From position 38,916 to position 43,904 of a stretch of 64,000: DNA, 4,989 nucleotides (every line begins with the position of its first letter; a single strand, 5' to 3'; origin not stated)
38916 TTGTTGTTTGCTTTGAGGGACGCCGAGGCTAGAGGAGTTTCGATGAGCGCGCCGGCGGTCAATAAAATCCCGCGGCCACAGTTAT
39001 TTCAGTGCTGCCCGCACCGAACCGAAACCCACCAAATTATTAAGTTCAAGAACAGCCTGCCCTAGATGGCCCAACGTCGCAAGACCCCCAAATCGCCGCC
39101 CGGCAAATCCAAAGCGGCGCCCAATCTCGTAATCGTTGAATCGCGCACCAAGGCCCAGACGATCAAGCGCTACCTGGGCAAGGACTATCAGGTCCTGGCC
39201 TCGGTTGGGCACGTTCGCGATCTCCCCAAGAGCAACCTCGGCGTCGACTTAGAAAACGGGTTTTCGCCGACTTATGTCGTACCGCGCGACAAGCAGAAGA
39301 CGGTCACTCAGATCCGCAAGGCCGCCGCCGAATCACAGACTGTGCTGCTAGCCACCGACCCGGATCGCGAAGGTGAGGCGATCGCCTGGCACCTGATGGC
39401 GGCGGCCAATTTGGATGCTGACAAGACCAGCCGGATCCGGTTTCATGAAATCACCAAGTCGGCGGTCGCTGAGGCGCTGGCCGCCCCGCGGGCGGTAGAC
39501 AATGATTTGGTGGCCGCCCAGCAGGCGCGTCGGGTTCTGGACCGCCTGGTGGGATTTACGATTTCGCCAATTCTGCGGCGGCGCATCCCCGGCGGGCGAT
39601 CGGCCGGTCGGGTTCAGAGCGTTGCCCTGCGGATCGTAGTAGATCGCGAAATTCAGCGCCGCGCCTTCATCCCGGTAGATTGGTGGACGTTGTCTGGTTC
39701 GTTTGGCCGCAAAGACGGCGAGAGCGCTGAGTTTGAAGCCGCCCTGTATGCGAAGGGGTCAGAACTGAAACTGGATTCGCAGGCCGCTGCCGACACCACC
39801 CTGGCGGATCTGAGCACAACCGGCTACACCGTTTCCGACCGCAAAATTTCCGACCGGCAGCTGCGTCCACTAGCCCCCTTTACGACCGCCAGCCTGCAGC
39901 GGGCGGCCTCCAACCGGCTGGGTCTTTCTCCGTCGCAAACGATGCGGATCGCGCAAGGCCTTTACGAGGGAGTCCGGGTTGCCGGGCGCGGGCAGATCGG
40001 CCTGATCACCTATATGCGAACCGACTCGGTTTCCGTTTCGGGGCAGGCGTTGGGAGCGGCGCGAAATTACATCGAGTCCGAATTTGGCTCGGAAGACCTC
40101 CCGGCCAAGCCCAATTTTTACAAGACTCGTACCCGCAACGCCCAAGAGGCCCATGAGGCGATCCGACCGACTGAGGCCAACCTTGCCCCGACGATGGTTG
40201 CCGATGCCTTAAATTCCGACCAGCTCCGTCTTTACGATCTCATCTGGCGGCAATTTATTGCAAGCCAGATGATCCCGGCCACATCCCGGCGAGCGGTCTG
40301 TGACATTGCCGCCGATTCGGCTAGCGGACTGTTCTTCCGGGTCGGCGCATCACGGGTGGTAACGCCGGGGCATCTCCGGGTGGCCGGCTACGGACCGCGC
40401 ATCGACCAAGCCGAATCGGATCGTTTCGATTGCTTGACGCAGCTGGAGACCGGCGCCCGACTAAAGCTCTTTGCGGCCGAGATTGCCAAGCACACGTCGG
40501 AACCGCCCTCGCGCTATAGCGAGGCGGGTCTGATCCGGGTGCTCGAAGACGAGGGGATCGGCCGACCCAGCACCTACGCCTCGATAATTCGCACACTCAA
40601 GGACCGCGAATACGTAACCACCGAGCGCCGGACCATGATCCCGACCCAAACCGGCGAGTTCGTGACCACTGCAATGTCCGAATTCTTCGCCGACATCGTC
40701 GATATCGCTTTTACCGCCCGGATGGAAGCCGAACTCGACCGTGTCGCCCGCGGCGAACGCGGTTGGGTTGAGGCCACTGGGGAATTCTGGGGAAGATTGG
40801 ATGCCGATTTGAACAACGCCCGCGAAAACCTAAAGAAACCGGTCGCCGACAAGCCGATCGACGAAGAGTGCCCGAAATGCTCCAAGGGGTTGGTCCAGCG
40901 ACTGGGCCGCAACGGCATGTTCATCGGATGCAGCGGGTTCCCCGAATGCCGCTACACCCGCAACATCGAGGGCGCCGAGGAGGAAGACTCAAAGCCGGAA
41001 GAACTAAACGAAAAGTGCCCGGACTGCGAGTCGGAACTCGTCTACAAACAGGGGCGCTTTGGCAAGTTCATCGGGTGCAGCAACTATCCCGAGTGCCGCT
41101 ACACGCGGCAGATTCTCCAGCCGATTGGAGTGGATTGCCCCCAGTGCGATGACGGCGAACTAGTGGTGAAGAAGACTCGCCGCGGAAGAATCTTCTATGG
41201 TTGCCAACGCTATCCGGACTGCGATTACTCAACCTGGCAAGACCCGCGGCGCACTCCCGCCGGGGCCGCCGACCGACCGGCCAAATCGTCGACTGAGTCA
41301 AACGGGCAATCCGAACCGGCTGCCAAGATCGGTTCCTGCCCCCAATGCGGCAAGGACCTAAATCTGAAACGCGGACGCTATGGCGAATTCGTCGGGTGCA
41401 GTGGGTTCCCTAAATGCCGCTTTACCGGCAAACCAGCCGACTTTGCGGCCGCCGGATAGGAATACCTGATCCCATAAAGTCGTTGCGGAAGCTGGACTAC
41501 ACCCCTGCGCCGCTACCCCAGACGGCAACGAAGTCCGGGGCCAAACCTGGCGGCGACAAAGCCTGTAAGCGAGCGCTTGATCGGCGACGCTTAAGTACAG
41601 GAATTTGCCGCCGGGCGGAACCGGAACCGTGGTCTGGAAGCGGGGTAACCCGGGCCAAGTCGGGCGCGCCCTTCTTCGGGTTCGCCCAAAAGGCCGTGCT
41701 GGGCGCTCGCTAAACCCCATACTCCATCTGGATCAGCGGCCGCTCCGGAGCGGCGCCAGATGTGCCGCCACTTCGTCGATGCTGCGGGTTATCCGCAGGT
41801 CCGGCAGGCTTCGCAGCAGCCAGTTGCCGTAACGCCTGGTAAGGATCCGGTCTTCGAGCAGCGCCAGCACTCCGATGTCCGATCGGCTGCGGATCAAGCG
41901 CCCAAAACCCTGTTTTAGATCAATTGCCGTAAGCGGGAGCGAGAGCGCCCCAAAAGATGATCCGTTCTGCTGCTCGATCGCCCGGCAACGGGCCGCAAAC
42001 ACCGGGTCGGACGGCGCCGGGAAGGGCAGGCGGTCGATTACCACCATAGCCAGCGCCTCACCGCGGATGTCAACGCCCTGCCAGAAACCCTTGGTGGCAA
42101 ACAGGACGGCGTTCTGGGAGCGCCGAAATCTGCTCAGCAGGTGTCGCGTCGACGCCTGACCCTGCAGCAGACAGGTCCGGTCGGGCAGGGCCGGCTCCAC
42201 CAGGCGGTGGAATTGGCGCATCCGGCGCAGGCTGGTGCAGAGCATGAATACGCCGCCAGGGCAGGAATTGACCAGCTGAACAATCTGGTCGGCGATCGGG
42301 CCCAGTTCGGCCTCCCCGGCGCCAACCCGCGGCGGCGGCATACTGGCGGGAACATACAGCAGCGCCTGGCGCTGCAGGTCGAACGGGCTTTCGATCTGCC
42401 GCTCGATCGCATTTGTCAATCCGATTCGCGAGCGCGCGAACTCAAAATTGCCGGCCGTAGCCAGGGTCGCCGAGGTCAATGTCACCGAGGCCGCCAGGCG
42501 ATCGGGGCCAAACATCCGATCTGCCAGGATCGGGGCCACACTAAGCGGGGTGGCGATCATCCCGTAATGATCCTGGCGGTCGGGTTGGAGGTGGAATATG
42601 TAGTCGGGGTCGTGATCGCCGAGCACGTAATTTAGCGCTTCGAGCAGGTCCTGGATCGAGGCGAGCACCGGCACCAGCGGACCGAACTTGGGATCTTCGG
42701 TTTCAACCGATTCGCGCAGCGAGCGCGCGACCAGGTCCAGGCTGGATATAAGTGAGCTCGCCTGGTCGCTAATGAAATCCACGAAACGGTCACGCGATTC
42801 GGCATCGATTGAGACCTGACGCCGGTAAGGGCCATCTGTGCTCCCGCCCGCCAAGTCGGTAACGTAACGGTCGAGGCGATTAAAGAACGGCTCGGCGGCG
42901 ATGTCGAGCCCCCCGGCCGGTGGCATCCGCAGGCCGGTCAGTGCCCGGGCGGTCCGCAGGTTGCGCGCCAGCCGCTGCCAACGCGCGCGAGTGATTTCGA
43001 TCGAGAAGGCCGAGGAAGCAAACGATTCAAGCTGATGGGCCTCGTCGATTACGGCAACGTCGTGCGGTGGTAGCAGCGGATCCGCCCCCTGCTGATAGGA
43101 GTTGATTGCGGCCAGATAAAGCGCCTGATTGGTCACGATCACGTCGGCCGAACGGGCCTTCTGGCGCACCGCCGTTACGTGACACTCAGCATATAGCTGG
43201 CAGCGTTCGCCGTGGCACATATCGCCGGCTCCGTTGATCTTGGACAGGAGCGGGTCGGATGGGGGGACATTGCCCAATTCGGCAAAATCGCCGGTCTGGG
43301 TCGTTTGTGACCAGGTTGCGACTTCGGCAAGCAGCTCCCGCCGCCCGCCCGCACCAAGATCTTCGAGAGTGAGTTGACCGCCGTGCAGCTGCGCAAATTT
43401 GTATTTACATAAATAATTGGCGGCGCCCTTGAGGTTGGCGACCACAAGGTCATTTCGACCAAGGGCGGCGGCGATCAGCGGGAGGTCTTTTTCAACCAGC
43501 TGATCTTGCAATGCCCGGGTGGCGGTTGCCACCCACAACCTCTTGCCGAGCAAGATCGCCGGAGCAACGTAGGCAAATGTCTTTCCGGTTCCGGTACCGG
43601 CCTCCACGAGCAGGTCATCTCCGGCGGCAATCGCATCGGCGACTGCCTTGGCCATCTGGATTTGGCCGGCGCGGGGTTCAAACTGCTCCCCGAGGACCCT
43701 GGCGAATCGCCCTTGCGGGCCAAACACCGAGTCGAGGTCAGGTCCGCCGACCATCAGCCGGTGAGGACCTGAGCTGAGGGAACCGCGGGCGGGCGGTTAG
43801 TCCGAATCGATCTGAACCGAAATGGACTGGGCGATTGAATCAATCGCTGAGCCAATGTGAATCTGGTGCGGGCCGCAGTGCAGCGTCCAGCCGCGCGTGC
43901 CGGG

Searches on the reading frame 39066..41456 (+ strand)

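Call 79: search_protein_families(library=ncbifam, proteins=[window:39066-41456:+], max_evalue=1e-30)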
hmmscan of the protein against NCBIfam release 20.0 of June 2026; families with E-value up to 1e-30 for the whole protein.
window:39066-41456:+ (797 aa): 11 families
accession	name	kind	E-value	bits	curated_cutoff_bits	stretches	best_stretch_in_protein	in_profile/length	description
TIGR01051.1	topA_bact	equivalog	2.8e-225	750.1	456.4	1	21-634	1-631/632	type I DNA topoisomerase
NF004966.0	PRK06319.1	equivalog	3e-191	637.6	868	1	20-683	4-680/862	DNA topoisomerase I/SWI domain fusion protein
NF006451.0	PRK08780.1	equivalog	3.4e-181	604.6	1265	1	20-620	4-612/824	DNA topoisomerase I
NF005555.0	PRK07220.1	equivalog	8.2e-87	292.2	635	1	75-631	83-622/740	DNA topoisomerase I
TIGR01054.1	rgy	equivalog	6.9e-82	275.6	471.7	1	74-575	703-1166/1172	reverse gyrase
TIGR01057.1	topA_arch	equivalog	1.1e-78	265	458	1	38-628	37-618/618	DNA topoisomerase I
NF011532.0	PRK14973.1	equivalog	7.8e-72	242.4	930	1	76-632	83-621/936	DNA topoisomerase I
NF004438.0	PRK05776.1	equivalog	1.7e-63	214.9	793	1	38-607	48-611/677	DNA topoisomerase I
NF005829.0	PRK07726.1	subfamily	7e-59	200.1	597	1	72-640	75-649/669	DNA topoisomerase 3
TIGR01056.1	topB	subfamily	1.2e-45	156.3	515.75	1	73-633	78-645/706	DNA topoisomerase III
NF006032.0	PRK08173.1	equivalog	6.5e-33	113.4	1058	1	90-565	97-588/863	DNA topoisomerase III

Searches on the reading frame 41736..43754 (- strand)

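Call 79: search_protein_families(library=ncbifam, proteins=[window:41736-43754:-], max_evalue=1e-30)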
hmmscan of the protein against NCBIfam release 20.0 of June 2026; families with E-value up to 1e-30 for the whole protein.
window:41736-43754:- (673 aa): 5 families
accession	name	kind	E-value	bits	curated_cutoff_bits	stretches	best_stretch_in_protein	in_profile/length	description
NF053712.1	repair_DEAH_YoaA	equivalog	6.3e-169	563.6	680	1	9-666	2-629/630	DNA repair helicase YoaA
NF005981.0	PRK08074.1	equivalog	8.6e-106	354.9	789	2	286-658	531-916/931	ATP-dependent DNA helicase DinG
NF008729.0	PRK11747.1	equivalog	1.3e-90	304.9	598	2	390-656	434-700/703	ATP-dependent DNA helicase DinG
TIGR01407.1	dinG_rel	hypoth_equivalog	6.8e-75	252.9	547.7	2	373-657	589-874/889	putative DnaQ family exonuclease/DinG family helicase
NF005569.0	PRK07246.1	equivalog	2.2e-36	125.5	794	0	423-651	575-798/820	bifunctional DnaQ family exonuclease/ATP-dependent helicase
